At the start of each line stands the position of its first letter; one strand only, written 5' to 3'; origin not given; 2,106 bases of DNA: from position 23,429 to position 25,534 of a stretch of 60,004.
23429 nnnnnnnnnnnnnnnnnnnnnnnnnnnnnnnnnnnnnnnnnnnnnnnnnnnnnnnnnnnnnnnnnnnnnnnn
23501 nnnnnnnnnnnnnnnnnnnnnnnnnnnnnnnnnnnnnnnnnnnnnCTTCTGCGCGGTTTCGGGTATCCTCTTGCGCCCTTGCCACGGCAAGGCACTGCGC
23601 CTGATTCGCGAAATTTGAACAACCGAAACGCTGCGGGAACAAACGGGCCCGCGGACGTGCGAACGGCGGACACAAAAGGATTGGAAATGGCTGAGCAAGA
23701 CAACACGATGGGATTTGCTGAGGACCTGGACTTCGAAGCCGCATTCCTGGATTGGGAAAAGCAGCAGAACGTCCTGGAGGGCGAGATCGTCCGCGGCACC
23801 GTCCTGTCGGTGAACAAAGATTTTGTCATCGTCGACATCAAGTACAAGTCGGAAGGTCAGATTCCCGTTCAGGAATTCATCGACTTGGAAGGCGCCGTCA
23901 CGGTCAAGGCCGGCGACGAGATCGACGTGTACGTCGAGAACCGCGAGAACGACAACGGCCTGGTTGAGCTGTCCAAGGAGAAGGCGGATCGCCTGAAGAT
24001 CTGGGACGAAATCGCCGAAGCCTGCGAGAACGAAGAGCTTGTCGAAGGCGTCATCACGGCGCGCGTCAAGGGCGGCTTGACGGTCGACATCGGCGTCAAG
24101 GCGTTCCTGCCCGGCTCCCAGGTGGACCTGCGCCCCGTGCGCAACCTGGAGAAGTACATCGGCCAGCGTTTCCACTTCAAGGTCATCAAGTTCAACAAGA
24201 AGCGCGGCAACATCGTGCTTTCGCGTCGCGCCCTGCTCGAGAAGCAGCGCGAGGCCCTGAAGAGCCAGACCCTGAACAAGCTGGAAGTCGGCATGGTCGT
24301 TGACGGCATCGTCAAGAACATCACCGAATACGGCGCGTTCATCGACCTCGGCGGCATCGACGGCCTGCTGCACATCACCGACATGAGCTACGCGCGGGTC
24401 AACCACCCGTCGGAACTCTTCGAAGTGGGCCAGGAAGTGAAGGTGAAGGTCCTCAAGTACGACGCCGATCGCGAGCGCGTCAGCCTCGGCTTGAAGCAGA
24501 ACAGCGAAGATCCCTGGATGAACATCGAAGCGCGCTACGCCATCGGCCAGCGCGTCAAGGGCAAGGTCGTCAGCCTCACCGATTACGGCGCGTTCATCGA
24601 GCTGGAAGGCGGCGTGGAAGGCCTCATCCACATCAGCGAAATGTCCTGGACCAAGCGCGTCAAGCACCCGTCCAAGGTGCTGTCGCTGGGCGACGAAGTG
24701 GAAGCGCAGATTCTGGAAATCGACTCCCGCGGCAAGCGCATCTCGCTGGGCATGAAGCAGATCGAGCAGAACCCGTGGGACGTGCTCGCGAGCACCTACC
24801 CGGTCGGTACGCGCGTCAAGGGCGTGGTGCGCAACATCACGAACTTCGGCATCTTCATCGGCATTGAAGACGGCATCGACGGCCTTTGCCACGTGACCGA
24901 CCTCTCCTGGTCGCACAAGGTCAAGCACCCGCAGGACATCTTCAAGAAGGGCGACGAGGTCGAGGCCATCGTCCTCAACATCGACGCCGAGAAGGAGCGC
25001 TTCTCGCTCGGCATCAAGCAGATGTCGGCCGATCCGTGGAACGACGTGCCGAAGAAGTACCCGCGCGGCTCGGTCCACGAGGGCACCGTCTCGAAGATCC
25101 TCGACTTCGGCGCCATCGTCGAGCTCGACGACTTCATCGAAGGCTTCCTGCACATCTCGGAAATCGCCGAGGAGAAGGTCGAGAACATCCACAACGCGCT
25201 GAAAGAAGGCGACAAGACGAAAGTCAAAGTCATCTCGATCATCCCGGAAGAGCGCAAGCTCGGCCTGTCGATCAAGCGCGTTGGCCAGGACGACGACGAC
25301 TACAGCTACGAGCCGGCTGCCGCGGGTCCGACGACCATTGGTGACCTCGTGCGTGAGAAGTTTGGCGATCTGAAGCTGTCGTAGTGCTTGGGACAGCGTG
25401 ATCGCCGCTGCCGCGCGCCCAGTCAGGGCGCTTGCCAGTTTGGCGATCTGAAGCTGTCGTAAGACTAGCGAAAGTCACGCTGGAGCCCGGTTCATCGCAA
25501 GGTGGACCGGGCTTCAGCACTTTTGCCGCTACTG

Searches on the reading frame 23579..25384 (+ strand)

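Call 82: search_protein_families(library=pfam, proteins=[window:23579-25384:+], max_evalue=0.0001)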
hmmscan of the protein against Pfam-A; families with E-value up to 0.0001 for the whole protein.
window:23579-25384:+ (601 aa): 6 families
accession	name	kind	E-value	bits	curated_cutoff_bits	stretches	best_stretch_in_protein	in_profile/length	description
PF00575.29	S1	-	3.1e-99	325.9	22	6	321-393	3-74/74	S1 RNA binding domain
PF23459.1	S1_RRP5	-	2.3e-36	124.6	27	3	236-303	2-70/72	RRP5 S1 domain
PF21710.3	Spt6_S1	-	2.8e-13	50.4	27.5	0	229-307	8-88/91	Spt6, S1/OB domain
PF17092.11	PCB_OB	-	1.1e-09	39.4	27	0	317-377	26-96/111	Penicillin-binding protein OB-like domain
PF24685.1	OB_RRP5_4th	-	1.1e-08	35.4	31.5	0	520-554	37-71/92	RRP5 OB-fold domain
PF13509.12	S1_2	-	1.3e-06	28.9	21.8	0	497-532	2-37/61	S1 domain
